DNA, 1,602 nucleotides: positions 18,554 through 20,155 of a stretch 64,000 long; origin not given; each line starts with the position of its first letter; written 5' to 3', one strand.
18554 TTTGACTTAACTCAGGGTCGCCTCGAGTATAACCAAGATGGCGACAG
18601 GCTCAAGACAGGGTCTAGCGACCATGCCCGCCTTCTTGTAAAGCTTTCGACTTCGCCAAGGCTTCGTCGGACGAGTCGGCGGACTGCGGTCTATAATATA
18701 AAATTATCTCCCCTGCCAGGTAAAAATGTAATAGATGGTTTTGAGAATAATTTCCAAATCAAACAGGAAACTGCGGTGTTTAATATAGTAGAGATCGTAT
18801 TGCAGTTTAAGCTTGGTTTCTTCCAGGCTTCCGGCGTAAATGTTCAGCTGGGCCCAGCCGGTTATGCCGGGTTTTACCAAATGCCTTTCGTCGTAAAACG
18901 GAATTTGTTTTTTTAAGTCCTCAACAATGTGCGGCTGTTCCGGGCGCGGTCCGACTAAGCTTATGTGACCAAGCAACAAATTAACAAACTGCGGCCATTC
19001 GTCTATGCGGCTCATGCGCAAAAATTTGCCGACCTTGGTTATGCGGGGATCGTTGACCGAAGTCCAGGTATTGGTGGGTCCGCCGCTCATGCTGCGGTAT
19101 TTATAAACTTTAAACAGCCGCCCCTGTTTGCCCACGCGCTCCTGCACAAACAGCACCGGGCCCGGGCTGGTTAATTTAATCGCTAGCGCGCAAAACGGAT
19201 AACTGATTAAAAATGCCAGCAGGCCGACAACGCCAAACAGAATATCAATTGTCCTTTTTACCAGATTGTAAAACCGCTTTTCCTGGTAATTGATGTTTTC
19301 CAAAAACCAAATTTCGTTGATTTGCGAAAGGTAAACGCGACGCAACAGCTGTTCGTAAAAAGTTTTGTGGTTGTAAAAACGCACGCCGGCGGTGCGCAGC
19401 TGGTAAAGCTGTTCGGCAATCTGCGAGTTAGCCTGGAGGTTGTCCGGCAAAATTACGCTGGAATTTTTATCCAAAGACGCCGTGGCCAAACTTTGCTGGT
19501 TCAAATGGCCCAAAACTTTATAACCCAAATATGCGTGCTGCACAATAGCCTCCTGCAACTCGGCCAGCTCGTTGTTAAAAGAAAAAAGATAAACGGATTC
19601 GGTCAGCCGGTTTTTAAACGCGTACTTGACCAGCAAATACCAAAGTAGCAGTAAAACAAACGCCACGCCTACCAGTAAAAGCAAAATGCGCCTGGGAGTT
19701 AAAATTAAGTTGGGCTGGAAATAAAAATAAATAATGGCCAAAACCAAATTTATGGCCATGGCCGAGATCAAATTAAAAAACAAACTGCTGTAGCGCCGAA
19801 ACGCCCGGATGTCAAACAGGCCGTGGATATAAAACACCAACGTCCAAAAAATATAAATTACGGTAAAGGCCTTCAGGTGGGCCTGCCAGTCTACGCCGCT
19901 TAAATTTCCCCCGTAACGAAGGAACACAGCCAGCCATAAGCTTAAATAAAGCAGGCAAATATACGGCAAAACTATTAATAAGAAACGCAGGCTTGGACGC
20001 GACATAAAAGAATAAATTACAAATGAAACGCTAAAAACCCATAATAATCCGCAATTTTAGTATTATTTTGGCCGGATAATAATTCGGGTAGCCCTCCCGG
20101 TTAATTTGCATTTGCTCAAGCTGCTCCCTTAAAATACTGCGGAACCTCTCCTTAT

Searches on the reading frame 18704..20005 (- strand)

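Call 32: search_protein_families(library=pfam, max_evalue=0.001, proteins=[window:18704-20005:-])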
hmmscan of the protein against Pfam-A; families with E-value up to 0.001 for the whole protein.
window:18704-20005:- (433 aa): 1 family
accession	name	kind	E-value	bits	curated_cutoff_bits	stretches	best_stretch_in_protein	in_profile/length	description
PF02397.22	Bac_transf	-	9.8e-59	198.3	27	1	250-428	1-178/179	Bacterial sugar transferase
